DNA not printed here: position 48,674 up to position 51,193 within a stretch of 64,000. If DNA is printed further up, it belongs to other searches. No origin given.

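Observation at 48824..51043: Full-length GH57 pseudo-enzyme beside an active GH57 branching enzyme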

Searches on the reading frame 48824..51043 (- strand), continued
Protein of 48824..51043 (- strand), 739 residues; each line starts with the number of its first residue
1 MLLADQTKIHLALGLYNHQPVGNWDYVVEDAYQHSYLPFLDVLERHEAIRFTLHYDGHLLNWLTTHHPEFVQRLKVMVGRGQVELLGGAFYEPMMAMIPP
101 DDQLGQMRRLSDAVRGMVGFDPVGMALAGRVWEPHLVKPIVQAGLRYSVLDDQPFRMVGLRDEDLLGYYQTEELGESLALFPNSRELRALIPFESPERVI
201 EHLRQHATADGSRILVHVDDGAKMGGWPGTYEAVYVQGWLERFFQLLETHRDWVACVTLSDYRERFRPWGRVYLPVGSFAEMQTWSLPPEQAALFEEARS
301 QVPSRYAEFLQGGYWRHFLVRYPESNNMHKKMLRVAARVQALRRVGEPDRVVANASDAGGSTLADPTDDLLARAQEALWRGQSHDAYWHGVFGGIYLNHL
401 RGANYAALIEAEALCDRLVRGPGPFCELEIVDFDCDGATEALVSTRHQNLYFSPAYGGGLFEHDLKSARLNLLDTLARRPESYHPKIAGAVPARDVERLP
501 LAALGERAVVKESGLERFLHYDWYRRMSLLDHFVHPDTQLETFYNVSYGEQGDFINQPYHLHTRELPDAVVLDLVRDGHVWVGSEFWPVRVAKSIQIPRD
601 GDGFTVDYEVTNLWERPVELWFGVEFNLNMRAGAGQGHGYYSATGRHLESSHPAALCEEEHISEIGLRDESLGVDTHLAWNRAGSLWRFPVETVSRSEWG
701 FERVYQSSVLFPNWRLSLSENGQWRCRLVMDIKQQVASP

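Call 5: find_homologous_proteins(query=window:48824-51043:-, max_evalue=1e-20)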
Query window:48824-51043:- (739 aa): 2999 proteins with E <= 1e-20 among 8000 candidates; the best 120 are listed.
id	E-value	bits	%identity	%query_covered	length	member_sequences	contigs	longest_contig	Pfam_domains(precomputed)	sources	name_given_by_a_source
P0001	0.0e+0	1743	100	100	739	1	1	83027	PF09094.17,PF03065.21,PF09095.18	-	-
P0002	0.0e+0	1237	71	100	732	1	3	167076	PF09094.17,PF03065.21,PF09095.18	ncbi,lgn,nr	ncbi:MAG: alpha-amylase/4-alpha-glucanotransferase domain-containing protein [Candidatus Sericytochr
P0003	0.0e+0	1231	70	100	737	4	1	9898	PF09094.17,PF03065.21,PF09095.18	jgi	jgi:alpha-amylase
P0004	0.0e+0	1229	70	99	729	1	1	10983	PF09094.17,PF03065.21,PF09095.18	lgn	-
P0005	0.0e+0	1227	69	99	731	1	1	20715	PF09094.17,PF03065.21,PF09095.18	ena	-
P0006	0.0e+0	1226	69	99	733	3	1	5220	PF09094.17,PF03065.21,PF09095.18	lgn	-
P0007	0.0e+0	1223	68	99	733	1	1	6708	PF09094.17,PF03065.21,PF09095.18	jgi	jgi:alpha-amylase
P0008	0.0e+0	1215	69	99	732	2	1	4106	PF09094.17,PF03065.21,PF09095.18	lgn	-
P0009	0.0e+0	1162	73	93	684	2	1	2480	PF09094.17,PF03065.21,PF09095.18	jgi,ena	-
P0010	0.0e+0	1122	64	100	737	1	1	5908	PF09094.17,PF03065.21,PF09095.18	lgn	-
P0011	0.0e+0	1103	61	100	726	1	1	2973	PF09094.17,PF03065.21,PF01074.29,PF09095.18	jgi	jgi:alpha-amylase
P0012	0.0e+0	1100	63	100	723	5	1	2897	PF09094.17,PF03065.21,PF01074.29,PF09095.18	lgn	-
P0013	0.0e+0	1086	63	100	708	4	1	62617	PF09094.17,PF03065.21,PF01074.29,PF09095.18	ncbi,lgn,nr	ncbi:MAG: alpha-amylase [Cyanobacteria bacterium RYN_339]|nr:alpha-amylase [Cyanobacteria bacterium 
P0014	0.0e+0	1086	63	100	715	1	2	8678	PF09094.17,PF03065.21,PF01074.29,PF09095.18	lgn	-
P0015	0.0e+0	1072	61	100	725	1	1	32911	PF09094.17,PF03065.21,PF01074.29,PF09095.18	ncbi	ncbi:MAG TPA: alpha-amylase/4-alpha-glucanotransferase domain-containing protein [Oscillatoriaceae c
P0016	0.0e+0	1066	62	100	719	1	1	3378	PF09094.17,PF03065.21,PF01074.29,PF09095.18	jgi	jgi:hypothetical protein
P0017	0.0e+0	1031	57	99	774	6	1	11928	PF09094.17,PF03065.21,PF01074.29,PF09095.18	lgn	-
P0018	0.0e+0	1028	58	99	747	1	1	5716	PF09094.17,PF03065.21,PF09095.18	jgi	jgi:alpha-amylase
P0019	0.0e+0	1028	58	99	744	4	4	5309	PF09094.17,PF03065.21,PF09095.18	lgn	-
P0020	0.0e+0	1026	57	99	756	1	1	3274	PF09094.17,PF03065.21,PF01074.29,PF09095.18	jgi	jgi:4-alpha-glucanotransferase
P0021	0.0e+0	1020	58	99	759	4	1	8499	PF09094.17,PF03065.21,PF01074.29,PF09095.18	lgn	-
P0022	4.2e-296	1002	57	99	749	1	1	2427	PF09094.17,PF03065.21,PF01074.29,PF09095.18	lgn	-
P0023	6.7e-295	998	60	99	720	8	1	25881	PF09094.17,PF03065.21,PF09095.18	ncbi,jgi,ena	jgi:hypothetical protein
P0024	8.3e-283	958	57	99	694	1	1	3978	PF09094.17,PF03065.21,PF09095.18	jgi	jgi:alpha-amylase/alpha-mannosidase (GH57 family)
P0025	6.4e-277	939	57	99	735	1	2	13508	PF09094.17,PF03065.21,PF01074.29,PF09095.18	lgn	-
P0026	5.5e-270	916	55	98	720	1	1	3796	PF09094.17,PF03065.21,PF09095.18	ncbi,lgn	ncbi:MAG: alpha-amylase/4-alpha-glucanotransferase domain-containing protein [Bacteroidota bacterium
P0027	4.6e-260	883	53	100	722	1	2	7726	PF09094.17,PF03065.21,PF09095.18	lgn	-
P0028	2.6e-256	871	53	99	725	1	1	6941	PF09094.17,PF03065.21,PF01074.29,PF09095.18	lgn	-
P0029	6.9e-253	859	51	99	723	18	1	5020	PF09094.17,PF03065.21,PF09095.18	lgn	-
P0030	1.6e-250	852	53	99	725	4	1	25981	PF09094.17,PF03065.21,PF01074.29,PF09095.18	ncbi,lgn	ncbi:MAG TPA: alpha-amylase/4-alpha-glucanotransferase domain-containing protein [Stenomitos sp.]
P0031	1.9e-250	851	53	97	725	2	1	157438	PF09094.17,PF03065.21,PF01074.29,PF09095.18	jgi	-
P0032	5.3e-249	847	52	100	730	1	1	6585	PF09094.17,PF03065.21,PF09095.18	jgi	jgi:alpha-amylase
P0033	2.3e-247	841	52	99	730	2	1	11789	PF09094.17,PF03065.21,PF01074.29,PF09095.18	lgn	-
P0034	3.7e-241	821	53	97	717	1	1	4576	PF09094.17,PF03065.21,PF01074.29,PF09095.18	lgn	-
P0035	1.4e-239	815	51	99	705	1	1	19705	PF09094.17,PF03065.21,PF01074.29,PF09095.18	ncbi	-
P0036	7.0e-237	806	50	100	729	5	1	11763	PF09094.17,PF03065.21,PF01074.29,PF09095.18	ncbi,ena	-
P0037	3.7e-235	801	50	98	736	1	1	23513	PF09094.17,PF03065.21,PF01074.29,PF09095.18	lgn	-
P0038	8.0e-231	786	50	99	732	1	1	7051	PF09094.17,PF03065.21,PF09095.18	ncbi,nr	ncbi:MAG: DUF1926 domain-containing protein [Cyanobacteria bacterium NC_groundwater_1444_Ag_S-0.65um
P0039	4.9e-228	777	50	100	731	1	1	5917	PF09094.17,PF03065.21,PF09095.18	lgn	-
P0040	2.8e-225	768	49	99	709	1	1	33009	PF09094.17,PF03065.21,PF01074.29,PF09095.18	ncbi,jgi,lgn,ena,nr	ncbi:MAG: DUF1926 domain-containing protein [Candidatus Sericytochromatia bacterium]|nr:DUF1926 doma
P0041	1.8e-216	739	48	99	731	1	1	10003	PF09094.17,PF03065.21,PF09095.18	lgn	-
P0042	1.6e-213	729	54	81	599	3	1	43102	PF09094.17,PF03065.21,PF09095.18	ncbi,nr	ncbi:MAG TPA: 4-alpha-glucanotransferase [Cyanobacteria bacterium UBA8530]|nr:4-alpha-glucanotransfe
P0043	5.7e-211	721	48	98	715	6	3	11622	PF09094.17,PF03065.21,PF09095.18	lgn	-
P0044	8.2e-211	720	46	97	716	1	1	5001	PF09094.17,PF03065.21,PF09095.18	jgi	jgi:alpha-amylase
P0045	1.3e-210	720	46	98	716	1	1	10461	PF09094.17,PF03065.21,PF09095.18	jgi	jgi:alpha-amylase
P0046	2.6e-208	712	47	98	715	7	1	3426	PF09094.17,PF03065.21,PF09095.18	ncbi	-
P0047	3.9e-208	711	48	98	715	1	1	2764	PF09094.17,PF03065.21,PF09095.18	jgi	-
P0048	2.4e-205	702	46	98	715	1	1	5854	PF09094.17,PF03065.21,PF09095.18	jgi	jgi:alpha-amylase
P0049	3.4e-205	702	47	97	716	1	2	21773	PF09094.17,PF03065.21,PF09095.18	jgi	jgi:hypothetical protein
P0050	1.6e-204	699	47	98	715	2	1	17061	PF09094.17,PF03065.21,PF09095.18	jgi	jgi:alpha-amylase/alpha-mannosidase (GH57 family)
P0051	3.6e-203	695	45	98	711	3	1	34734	PF09094.17,PF03065.21,PF09095.18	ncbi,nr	ncbi:MAG: DUF1926 domain-containing protein [Actinomycetota bacterium]|nr:DUF1926 domain-containing 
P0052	5.1e-203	695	46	98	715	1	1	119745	PF09094.17,PF03065.21,PF09095.18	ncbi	-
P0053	5.8e-203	694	46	97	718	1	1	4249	PF09094.17,PF03065.21,PF01074.29,PF09095.18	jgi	jgi:alpha-amylase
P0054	8.3e-203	694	45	99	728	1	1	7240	PF09094.17,PF03065.21,PF01074.29,PF09095.18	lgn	-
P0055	4.6e-202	691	45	98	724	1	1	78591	PF09094.17,PF03065.21,PF01074.29,PF09095.18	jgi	-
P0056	1.3e-201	690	45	98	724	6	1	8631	PF09094.17,PF03065.21,PF01074.29,PF09095.18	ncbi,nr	ncbi:MAG: DUF1926 domain-containing protein [Chloroflexi bacterium]|nr:DUF1926 domain-containing pro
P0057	2.6e-201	689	45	98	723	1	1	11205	PF09094.17,PF03065.21,PF01074.29,PF09095.18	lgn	-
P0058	3.6e-201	688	44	98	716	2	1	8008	PF09094.17,PF03065.21,PF01074.29,PF09095.18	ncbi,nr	ncbi:MAG: DUF1926 domain-containing protein [Calditrichaeota bacterium]|nr:MAG: DUF1926 domain-conta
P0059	5.6e-201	688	43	98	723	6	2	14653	PF09094.17,PF03065.21,PF01074.29,PF09095.18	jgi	-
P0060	9.7e-201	687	43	98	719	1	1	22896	PF09094.17,PF03065.21,PF01074.29,PF09095.18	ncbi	ncbi:MAG: alpha-amylase/4-alpha-glucanotransferase domain-containing protein [bacterium]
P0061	1.3e-200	687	45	98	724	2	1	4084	PF09094.17,PF03065.21,PF01074.29,PF09095.18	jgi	-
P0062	2.3e-200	686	44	98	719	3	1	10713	PF09094.17,PF03065.21,PF01074.29,PF09095.18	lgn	-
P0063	3.5e-200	685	44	98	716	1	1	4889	PF09094.17,PF03065.21,PF01074.29,PF09095.18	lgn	-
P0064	4.4e-200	685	44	98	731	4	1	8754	PF09094.17,PF03065.21,PF01074.29,PF09095.18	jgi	jgi:hypothetical protein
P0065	9.8e-200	684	44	98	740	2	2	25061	PF09094.17,PF03065.21,PF01074.29,PF09095.18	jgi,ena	jgi:alpha-amylase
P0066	1.2e-199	683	42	98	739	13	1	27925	PF09094.17,PF03065.21,PF01074.29,PF09095.18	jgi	jgi:alpha-amylase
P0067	1.2e-199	683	43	99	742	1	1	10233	PF09094.17,PF03065.21,PF09095.18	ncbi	-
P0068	5.2e-199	681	42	98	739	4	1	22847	PF09094.17,PF03065.21,PF01074.29,PF09095.18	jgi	jgi:hypothetical protein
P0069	8.2e-199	681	43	98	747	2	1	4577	PF09094.17,PF03065.21,PF01074.29,PF09095.18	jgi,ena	jgi:alpha-amylase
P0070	1.4e-198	680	45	99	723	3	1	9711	PF09094.17,PF03065.21,PF09095.18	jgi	jgi:alpha-amylase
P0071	1.4e-198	680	43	98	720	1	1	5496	PF09094.17,PF03065.21,PF01074.29,PF09095.18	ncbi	ncbi:MAG: alpha-amylase/4-alpha-glucanotransferase domain-containing protein [bacterium]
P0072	1.8e-198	679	43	98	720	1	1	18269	PF09094.17,PF03065.21,PF01074.29,PF09095.18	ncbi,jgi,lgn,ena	jgi:alpha-amylase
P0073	2.4e-198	679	45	98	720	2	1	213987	PF09094.17,PF03065.21,PF01074.29,PF09095.18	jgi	-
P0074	2.8e-198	679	44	98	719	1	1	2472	PF09094.17,PF03065.21,PF01074.29,PF09095.18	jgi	jgi:alpha-amylase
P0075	3.0e-198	679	44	98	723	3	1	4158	PF09094.17,PF03065.21,PF01074.29,PF09095.18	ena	-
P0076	3.3e-198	679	43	98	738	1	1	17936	PF09094.17,PF03065.21,PF01074.29,PF09095.18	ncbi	-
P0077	6.8e-198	678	43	98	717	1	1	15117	PF09094.17,PF03065.21,PF01074.29,PF09095.18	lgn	-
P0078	8.3e-198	677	43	99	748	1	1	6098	PF09094.17,PF03065.21,PF09095.18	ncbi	-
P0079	8.6e-198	677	43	98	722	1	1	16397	PF09094.17,PF03065.21,PF01074.29,PF09095.18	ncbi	-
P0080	1.4e-197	677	44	99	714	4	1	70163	PF09094.17,PF03065.21,PF09095.18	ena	-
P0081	2.4e-197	676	43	98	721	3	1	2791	PF09094.17,PF03065.21,PF01074.29,PF09095.18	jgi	-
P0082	2.7e-197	676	43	97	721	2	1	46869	PF09094.17,PF03065.21,PF01074.29,PF09095.18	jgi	jgi:alpha-amylase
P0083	3.8e-197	675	44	98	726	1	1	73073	PF09094.17,PF03065.21,PF01074.29,PF09095.18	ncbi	-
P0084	5.3e-197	675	43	98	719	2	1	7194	PF09094.17,PF03065.21,PF01074.29,PF09095.18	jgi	jgi:alpha-amylase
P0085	5.3e-197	675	42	98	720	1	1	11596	PF09094.17,PF03065.21,PF01074.29,PF09095.18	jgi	-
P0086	6.9e-197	674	42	98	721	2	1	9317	PF09094.17,PF03065.21,PF01074.29,PF09095.18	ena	-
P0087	8.3e-197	674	44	98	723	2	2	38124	PF09094.17,PF03065.21,PF09095.18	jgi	jgi:4-alpha-glucanotransferase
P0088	1.3e-196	673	42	98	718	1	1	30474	PF09094.17,PF03065.21,PF01074.29,PF09095.18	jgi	jgi:hypothetical protein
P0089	1.3e-196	673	47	98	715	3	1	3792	PF09094.17,PF03065.21,PF09095.18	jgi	-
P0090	1.7e-196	673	44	99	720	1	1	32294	PF09094.17,PF03065.21,PF01074.29,PF09095.18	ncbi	-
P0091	2.5e-196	672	43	98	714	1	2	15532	PF09094.17,PF03065.21,PF01074.29,PF09095.18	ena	-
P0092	2.7e-196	672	43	96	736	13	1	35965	PF09094.17,PF03065.21,PF01074.29,PF09095.18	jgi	jgi:alpha-amylase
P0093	3.0e-196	672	43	99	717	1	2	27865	PF09094.17,PF03065.21,PF01074.29,PF09095.18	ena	-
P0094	5.1e-196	671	43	98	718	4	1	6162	PF09094.17,PF03065.21,PF01074.29,PF09095.18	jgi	jgi:hypothetical protein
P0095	5.9e-196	671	44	98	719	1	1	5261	PF09094.17,PF03065.21,PF01074.29,PF09095.18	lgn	-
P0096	9.2e-196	671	43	98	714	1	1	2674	PF09094.17,PF03065.21,PF01074.29,PF09095.18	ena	-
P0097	1.5e-195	670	43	98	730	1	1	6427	PF09094.17,PF03065.21,PF01074.29,PF09095.18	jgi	jgi:hypothetical protein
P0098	1.9e-195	669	43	98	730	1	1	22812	PF09094.17,PF03065.21,PF01074.29,PF09095.18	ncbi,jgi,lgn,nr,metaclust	ncbi:MAG: hypothetical protein AMJ73_06345 [candidate division Zixibacteria bacterium SM1_73]|nr:MAG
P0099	4.2e-195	668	44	98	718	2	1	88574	PF09094.17,PF03065.21,PF01074.29,PF09095.18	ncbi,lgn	-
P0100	4.3e-195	668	42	98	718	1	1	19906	PF09094.17,PF03065.21,PF01074.29,PF09095.18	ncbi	-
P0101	4.9e-195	668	45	98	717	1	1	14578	PF09094.17,PF03065.21,PF01074.29,PF09095.18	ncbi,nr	ncbi:DUF1926 domain-containing protein [bacterium]|nr:DUF1926 domain-containing protein [bacterium]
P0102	8.0e-195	667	43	98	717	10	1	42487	PF09094.17,PF03065.21,PF01074.29,PF09095.18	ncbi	-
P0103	8.8e-195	667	42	98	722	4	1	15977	PF09094.17,PF03065.21,PF01074.29,PF09095.18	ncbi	-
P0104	1.0e-194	667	42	98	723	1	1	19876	PF09094.17,PF03065.21,PF01074.29,PF09095.18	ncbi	-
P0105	1.0e-194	667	43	98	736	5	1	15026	PF09094.17,PF03065.21,PF01074.29,PF09095.18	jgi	-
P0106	1.2e-194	667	44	98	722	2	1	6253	PF09094.17,PF03065.21,PF01074.29,PF09095.18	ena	-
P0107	1.2e-194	667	43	98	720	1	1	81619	PF09094.17,PF03065.21,PF01074.29,PF09095.18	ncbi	-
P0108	1.4e-194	667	42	96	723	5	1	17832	PF09094.17,PF03065.21,PF01074.29,PF09095.18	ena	-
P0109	1.4e-194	667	43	98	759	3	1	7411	PF09094.17,PF03065.21,PF01074.29,PF09095.18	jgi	jgi:hypothetical protein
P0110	2.4e-194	666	43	98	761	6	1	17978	PF09094.17,PF03065.21,PF01074.29,PF09095.18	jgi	-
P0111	2.6e-194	666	44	99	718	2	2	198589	PF09094.17,PF03065.21,PF01522.27,PF01074.29,PF09095.18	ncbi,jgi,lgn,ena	jgi:alpha-amylase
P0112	2.7e-194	666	43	98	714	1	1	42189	PF09094.17,PF03065.21,PF01074.29,PF09095.18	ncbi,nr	ncbi:MAG: DUF1926 domain-containing protein [Calditrichaeota bacterium]|nr:DUF1926 domain-containing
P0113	3.0e-194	666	43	98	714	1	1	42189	PF09094.17,PF03065.21,PF01074.29,PF09095.18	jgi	-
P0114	3.6e-194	665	42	98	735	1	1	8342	PF09094.17,PF03065.21,PF01074.29,PF09095.18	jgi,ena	-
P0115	4.3e-194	665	42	98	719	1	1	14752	PF09094.17,PF03065.21,PF01074.29,PF09095.18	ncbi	ncbi:MAG: alpha-amylase/4-alpha-glucanotransferase domain-containing protein [bacterium]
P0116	7.4e-194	664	43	98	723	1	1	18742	PF09094.17,PF03065.21,PF01074.29,PF09095.18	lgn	-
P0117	8.9e-194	664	42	98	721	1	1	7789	PF09094.17,PF03065.21,PF01074.29,PF09095.18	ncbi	-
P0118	1.1e-193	664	42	99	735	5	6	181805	PF09094.17,PF03065.21,PF01074.29,PF09095.18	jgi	-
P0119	1.3e-193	663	45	98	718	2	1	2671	PF09094.17,PF03065.21,PF01074.29,PF09095.18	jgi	-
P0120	1.4e-193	663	43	98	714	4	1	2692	PF09094.17,PF03065.21,PF01074.29,PF09095.18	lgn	-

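Call 15: find_related_loci(query=window:48824-51043:-, collection=genome_contigs, flank=8000)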
Query window:48824-51043:- (739 aa) in genome_contigs; peptide patterns used: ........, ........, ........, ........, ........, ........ (x = any residue, [..] = any of these).
328 stretches matched a pattern; 291 encode a relative of the query (tblastn E <= 1e-3); the best 80 are kept; 80 distinct loci.
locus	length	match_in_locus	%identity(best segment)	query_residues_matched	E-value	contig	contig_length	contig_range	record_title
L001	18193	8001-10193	71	1-738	0e+0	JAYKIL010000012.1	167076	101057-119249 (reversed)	MAG: Candidatus Sericytochromatia bacterium isolate 454980 NODE_23181012, whole genome shotgun sequence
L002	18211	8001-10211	69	1-739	0e+0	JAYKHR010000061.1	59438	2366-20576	MAG: Candidatus Sericytochromatia bacterium isolate 241672 NODE_12603920, whole genome shotgun sequence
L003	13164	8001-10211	69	1-739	0e+0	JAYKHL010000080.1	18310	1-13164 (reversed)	MAG: Candidatus Sericytochromatia bacterium isolate 1783137 NODE_12605149, whole genome shotgun sequence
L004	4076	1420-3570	47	2-734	0e+0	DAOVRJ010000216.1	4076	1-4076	MAG TPA_asm: Candidatus Zixiibacteriota bacterium isolate CSMAG_1598 CSMAG_1598_k141_2726050_length_4076_cov_24.0000, wh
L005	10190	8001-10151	46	2-734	0e+0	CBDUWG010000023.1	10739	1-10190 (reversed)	MAG TPA_asm: uncultured bacterium isolate SRR22302358_concoct_46 genome assembly, contig: ERZ25746585.2313, whole genome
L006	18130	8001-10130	45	2-719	0e+0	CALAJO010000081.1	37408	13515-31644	MAG: uncultured cyanobacterium isolate N1_Bin_METABAT__280_1 genome assembly, contig: c_000000779683, whole genome shotg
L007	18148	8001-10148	44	8-734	0e+0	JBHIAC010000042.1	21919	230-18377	MAG: bacterium isolate K_3_bin.3 NODE_618_length_21919_cov_7.259971, whole genome shotgun sequence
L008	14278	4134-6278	44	8-733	0e+0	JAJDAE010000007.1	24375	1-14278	MAG: candidate division KSB1 bacterium isolate OFTM177 OFTM177_6, whole genome shotgun sequence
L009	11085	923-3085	44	7-734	0e+0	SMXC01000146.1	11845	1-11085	MAG: Caldithrix sp. isolate N075bin58 k141_652383, whole genome shotgun sequence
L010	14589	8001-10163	44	8-732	0e+0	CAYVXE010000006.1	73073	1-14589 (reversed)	MAG TPA_asm: uncultured Calditrichaceae bacterium isolate binchicken_co253_176 genome assembly, contig: NODE_98_length_7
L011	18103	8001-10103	43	9-734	0e+0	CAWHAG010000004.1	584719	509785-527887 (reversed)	MAG: Ignavibacteriota bacterium isolate MFD04408.bin.1.36 genome assembly, contig: contig_85649, whole genome shotgun se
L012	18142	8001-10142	44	8-733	0e+0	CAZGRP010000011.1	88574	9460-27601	MAG TPA_asm: uncultured Cytophagia bacterium isolate SRP216583_co2_59 genome assembly, contig: NODE_81_length_88574_cov_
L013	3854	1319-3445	43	8-729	0e+0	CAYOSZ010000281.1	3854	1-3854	MAG TPA_asm: uncultured Ignavibacteria bacterium isolate SRP214966_co2_364 genome assembly, contig: NODE_51524_length_38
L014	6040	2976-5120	43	8-734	0e+0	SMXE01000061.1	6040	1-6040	MAG: Caldithrix sp. isolate CR04bin15 k141_546603, whole genome shotgun sequence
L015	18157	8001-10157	42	8-734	0e+0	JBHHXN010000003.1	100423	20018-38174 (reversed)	MAG: bacterium isolate D_1_bin.48 NODE_17_length_100423_cov_10.591483, whole genome shotgun sequence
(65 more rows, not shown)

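Call 29: find_encoding_contigs(protein=P0040, flank=8000, max_places=2)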
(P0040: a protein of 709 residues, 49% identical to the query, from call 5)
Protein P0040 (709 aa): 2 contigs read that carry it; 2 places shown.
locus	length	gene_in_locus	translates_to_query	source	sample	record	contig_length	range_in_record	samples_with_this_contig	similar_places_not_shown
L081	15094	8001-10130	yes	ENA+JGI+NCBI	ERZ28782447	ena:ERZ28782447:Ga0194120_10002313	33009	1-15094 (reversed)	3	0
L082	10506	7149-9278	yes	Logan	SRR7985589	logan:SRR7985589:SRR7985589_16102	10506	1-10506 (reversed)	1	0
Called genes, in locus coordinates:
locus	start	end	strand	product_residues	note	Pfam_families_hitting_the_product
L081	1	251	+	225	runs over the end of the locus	-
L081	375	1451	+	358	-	PF00005:ABC_tran, PF17912:OB_MalK, PF08402:TOBE_2, PF03459:TOBE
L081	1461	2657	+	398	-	-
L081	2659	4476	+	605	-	-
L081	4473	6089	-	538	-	-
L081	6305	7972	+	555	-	PF03065:Glyco_hydro_57, PF09210:BE_C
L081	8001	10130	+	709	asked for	PF01074:Glyco_hydro_38N (faint), PF03065:Glyco_hydro_57, PF09094:AmyA-A_glucT_m, PF09095:AmyA-gluTrfs_C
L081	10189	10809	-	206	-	-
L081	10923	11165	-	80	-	-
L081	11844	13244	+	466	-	PF27155:Y4rL_C, PF22483:Mu-transpos_C_2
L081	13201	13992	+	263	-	PF01695:IstB_IS21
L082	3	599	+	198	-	?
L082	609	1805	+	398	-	-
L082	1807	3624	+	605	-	-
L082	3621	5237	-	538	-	-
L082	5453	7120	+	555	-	PF03065:Glyco_hydro_57, PF09210:BE_C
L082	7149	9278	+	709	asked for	PF01074:Glyco_hydro_38N (faint), PF03065:Glyco_hydro_57, PF09094:AmyA-A_glucT_m, PF09095:AmyA-gluTrfs_C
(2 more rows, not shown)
